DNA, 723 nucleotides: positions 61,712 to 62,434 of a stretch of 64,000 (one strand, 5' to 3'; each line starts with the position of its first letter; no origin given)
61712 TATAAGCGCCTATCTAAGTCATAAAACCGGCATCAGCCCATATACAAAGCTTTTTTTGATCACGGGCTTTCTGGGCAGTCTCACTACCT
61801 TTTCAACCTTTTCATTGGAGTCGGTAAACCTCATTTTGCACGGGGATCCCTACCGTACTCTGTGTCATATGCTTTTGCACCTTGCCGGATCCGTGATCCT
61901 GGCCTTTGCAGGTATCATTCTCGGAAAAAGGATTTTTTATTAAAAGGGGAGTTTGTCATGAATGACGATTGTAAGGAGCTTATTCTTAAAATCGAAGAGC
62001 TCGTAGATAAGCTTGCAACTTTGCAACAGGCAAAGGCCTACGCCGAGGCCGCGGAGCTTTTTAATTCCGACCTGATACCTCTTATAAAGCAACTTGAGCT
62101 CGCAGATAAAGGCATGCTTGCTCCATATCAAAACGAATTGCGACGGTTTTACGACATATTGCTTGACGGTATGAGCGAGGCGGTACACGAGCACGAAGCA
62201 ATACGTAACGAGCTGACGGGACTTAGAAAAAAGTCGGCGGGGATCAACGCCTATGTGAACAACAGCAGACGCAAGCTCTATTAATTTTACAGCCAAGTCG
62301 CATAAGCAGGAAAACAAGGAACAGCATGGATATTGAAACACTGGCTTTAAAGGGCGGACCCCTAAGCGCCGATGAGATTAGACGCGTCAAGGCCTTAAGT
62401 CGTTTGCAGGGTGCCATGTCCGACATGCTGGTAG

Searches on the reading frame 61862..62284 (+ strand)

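Call 23: search_protein_families(library=pfam, proteins=[window:61862-62284:+], max_evalue=0.01)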
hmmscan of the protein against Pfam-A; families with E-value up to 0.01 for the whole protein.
window:61862-62284:+ (140 aa): 1 family
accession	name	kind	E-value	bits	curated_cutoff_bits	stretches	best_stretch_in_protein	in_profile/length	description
PF15233.11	SYCE1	-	0.0038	17.7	27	0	39-62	2-25/152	Synaptonemal complex central element protein 1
